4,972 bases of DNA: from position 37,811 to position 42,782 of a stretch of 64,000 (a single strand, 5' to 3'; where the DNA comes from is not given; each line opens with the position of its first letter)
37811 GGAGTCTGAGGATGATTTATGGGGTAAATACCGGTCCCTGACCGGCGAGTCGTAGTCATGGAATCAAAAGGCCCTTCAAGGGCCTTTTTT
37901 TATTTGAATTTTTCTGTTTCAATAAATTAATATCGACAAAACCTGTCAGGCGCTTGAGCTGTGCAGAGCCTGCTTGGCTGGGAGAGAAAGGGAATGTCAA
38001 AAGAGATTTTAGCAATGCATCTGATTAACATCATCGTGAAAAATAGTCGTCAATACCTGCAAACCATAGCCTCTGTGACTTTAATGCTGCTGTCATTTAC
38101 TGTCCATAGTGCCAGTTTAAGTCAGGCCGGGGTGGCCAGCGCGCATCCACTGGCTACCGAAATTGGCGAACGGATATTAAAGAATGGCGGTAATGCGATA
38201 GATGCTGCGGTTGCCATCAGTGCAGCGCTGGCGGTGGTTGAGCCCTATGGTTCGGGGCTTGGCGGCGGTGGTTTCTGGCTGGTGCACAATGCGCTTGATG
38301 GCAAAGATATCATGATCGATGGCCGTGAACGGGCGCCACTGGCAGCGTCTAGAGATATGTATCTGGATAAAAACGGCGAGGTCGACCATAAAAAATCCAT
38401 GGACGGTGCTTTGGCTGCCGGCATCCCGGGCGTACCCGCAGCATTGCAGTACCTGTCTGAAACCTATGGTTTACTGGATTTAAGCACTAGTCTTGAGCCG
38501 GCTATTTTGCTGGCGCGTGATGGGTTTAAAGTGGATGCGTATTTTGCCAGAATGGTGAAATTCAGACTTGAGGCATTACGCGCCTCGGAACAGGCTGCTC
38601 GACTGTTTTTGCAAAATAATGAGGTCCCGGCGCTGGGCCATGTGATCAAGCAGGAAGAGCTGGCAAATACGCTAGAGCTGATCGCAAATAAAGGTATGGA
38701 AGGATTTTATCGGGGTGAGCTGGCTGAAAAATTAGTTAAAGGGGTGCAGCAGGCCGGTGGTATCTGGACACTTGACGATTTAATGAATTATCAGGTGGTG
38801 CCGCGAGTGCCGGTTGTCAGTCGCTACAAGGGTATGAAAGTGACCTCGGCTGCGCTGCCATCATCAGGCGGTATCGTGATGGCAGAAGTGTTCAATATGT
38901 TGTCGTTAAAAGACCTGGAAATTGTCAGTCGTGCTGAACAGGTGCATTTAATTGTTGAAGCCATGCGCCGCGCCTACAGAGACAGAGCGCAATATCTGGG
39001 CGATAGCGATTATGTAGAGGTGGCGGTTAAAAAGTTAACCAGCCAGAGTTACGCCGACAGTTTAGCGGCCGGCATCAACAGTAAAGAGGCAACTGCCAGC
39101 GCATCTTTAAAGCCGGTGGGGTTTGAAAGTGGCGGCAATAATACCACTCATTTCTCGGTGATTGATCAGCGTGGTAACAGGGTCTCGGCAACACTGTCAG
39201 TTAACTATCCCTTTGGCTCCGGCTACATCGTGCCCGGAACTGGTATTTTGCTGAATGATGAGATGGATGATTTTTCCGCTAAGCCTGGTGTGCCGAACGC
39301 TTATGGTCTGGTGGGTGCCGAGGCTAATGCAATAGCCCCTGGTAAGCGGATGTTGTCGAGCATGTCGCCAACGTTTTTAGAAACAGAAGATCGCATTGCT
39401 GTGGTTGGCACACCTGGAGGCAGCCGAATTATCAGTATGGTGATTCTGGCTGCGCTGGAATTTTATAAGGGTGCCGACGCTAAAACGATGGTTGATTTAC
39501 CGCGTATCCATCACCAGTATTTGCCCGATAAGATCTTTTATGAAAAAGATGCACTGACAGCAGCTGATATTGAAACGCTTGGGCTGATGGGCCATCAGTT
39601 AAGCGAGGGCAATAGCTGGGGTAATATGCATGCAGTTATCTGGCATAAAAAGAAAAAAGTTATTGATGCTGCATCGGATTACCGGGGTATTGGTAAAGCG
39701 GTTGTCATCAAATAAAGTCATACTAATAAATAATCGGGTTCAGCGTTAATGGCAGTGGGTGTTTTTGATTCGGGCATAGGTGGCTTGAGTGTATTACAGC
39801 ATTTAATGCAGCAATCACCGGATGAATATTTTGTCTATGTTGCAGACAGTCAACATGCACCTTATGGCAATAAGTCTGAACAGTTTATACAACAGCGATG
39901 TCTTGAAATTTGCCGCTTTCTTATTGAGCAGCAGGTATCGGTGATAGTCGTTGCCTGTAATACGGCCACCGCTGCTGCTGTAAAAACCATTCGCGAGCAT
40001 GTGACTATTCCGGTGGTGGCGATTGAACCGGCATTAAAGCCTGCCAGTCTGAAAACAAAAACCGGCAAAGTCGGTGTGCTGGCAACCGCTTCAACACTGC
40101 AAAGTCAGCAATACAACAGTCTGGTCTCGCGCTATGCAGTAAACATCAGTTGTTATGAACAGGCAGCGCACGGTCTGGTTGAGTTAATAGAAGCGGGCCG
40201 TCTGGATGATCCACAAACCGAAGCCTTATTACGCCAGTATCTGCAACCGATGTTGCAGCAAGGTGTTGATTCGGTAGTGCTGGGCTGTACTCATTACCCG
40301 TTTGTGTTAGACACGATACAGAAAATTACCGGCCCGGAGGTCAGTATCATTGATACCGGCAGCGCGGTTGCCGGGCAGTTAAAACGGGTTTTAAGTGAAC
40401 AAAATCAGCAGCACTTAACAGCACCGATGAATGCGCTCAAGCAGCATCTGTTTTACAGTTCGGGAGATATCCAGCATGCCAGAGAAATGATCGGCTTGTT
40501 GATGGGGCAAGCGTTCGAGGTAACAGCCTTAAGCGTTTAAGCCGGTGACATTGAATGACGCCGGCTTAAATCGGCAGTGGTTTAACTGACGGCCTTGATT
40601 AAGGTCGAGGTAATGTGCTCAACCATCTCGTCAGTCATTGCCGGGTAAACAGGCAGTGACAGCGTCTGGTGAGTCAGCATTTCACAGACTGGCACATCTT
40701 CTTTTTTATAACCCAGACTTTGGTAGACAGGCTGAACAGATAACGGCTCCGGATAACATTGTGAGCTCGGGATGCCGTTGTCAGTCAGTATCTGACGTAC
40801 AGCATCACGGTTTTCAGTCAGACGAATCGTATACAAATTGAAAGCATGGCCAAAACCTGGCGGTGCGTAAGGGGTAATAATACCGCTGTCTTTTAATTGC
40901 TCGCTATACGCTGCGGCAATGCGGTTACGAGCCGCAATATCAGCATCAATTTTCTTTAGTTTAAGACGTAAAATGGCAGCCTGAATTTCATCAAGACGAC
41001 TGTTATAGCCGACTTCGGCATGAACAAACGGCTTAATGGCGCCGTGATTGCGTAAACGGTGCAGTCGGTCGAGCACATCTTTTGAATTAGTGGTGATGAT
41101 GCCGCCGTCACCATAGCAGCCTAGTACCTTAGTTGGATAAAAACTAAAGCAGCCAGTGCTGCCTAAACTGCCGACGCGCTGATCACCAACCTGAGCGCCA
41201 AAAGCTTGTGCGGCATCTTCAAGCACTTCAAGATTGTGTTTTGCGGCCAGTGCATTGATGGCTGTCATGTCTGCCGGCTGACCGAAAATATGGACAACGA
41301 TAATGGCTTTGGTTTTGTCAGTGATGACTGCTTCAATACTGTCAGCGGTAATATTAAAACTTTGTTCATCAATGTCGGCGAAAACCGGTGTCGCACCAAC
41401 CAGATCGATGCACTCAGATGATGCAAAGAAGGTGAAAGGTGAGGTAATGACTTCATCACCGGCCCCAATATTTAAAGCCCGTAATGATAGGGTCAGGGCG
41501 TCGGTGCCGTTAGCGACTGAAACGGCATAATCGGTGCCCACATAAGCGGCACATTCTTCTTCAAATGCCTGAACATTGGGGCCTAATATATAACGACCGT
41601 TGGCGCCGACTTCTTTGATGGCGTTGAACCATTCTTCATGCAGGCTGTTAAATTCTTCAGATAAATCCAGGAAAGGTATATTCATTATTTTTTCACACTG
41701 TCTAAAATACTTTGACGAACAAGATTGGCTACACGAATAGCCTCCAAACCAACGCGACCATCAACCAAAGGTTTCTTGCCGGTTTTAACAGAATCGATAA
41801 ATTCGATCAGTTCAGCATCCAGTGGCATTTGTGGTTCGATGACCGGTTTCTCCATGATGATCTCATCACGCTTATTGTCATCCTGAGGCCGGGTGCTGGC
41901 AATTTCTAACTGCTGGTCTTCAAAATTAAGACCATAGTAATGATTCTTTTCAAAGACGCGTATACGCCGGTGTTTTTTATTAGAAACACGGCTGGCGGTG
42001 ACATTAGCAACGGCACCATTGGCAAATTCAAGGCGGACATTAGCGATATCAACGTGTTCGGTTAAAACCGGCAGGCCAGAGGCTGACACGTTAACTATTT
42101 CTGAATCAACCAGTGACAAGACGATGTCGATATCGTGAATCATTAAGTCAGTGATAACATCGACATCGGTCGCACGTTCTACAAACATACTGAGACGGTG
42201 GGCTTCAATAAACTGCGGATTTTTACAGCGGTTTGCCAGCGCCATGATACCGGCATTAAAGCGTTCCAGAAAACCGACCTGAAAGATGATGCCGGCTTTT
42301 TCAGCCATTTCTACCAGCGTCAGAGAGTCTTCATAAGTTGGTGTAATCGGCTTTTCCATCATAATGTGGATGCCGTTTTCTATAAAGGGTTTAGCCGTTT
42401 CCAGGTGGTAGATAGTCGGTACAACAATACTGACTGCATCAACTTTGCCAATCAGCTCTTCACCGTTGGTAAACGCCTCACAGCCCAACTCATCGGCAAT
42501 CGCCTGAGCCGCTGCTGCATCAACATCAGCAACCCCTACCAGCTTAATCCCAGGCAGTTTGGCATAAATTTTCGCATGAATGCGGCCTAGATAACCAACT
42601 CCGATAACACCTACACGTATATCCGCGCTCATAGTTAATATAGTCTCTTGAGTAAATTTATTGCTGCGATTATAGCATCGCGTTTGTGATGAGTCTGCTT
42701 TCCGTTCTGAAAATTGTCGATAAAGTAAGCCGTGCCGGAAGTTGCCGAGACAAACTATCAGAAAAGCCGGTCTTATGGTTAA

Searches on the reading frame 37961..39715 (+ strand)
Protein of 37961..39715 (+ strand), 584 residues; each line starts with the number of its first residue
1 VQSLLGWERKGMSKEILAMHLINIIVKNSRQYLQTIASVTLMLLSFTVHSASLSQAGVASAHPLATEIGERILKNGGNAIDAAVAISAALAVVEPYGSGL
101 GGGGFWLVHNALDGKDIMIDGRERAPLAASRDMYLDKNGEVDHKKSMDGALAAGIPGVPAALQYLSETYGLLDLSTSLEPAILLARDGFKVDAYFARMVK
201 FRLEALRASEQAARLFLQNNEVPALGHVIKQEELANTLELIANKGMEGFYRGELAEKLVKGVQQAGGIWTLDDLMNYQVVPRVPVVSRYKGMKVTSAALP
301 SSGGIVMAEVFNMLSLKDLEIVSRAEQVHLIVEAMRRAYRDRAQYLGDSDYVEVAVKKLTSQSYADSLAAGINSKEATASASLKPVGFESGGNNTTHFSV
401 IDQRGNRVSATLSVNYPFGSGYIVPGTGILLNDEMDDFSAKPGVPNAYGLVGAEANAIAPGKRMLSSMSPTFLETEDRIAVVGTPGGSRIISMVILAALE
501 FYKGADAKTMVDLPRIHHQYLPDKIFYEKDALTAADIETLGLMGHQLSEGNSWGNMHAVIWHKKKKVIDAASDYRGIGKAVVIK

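Call 77: search_protein_families(library=pfam, max_evalue=0.00001, proteins=[window:37961-39715:+])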
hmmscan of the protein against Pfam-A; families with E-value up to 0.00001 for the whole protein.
window:37961-39715:+ (584 aa): 1 family
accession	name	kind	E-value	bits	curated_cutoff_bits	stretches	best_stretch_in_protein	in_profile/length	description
PF01019.26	G_glu_transpept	-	5e-159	530.8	27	1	71-577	2-511/512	Gamma-glutamyltranspeptidase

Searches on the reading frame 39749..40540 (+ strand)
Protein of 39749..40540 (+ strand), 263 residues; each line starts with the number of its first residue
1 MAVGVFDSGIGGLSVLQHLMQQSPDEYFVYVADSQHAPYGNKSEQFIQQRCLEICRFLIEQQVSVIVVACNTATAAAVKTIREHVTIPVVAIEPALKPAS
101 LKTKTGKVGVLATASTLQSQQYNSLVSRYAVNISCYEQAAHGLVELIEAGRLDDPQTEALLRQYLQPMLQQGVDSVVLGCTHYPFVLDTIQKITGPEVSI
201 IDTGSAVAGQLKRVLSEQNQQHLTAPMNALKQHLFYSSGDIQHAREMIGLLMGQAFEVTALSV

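Call 78: search_protein_families(library=pfam, max_evalue=0.00001, proteins=[window:39749-40540:+])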
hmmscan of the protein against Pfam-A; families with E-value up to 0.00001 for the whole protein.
window:39749-40540:+ (263 aa): 1 family
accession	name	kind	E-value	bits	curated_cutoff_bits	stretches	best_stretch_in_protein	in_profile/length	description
PF01177.27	Asp_Glu_race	-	3.9e-27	95.9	31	1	18-209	23-209/211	Asp/Glu/Hydantoin racemase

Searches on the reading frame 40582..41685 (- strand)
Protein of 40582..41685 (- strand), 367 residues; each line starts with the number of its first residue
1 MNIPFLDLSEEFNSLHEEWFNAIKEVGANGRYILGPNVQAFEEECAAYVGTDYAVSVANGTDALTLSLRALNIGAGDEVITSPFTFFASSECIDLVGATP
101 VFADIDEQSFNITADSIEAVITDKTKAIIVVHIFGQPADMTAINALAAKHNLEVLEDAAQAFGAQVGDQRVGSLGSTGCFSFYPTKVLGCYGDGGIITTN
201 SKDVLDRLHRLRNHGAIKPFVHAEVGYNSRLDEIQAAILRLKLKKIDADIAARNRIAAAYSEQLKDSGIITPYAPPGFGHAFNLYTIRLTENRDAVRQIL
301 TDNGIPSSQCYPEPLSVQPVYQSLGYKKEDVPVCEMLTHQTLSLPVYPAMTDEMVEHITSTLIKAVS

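Call 78: search_protein_families(library=pfam, max_evalue=0.00001, proteins=[window:40582-41685:-])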
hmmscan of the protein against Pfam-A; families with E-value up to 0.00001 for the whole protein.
window:40582-41685:- (367 aa): 2 families
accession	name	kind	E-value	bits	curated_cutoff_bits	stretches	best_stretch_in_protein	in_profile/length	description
PF01041.23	DegT_DnrJ_EryC1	-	2.2e-117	392.7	19.8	1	15-362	3-359/360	DegT/DnrJ/EryC1/StrS aminotransferase family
PF01212.27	Beta_elim_lyase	-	8.4e-07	29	27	1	35-165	31-176/288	Beta-eliminating lyase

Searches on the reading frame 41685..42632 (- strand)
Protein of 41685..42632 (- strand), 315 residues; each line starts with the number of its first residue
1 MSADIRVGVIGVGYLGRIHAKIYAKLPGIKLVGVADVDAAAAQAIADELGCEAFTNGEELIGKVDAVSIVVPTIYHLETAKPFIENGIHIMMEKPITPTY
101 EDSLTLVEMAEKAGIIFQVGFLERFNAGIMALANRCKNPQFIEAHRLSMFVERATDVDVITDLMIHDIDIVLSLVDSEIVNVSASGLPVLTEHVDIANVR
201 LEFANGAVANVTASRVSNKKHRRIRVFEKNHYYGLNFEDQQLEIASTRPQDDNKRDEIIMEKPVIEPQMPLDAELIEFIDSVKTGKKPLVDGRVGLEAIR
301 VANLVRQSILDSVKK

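Call 78: search_protein_families(library=pfam, max_evalue=0.00001, proteins=[window:41685-42632:-])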
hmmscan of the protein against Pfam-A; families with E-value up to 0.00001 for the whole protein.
window:41685-42632:- (315 aa): 3 families
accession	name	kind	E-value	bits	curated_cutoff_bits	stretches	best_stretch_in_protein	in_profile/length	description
PF01408.29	GFO_IDH_MocA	-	1.3e-28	100.6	24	1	5-121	1-120/120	Oxidoreductase family, NAD-binding Rossmann fold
PF22725.1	GFO_IDH_MocA_C3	-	6.8e-12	45.9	27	1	146-227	32-117/124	GFO/IDH/MocA C-terminal domain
PF02894.22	GFO_IDH_MocA_C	-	1.5e-09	38.4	22.9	1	160-309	43-210/218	Oxidoreductase family, C-terminal alpha/beta domain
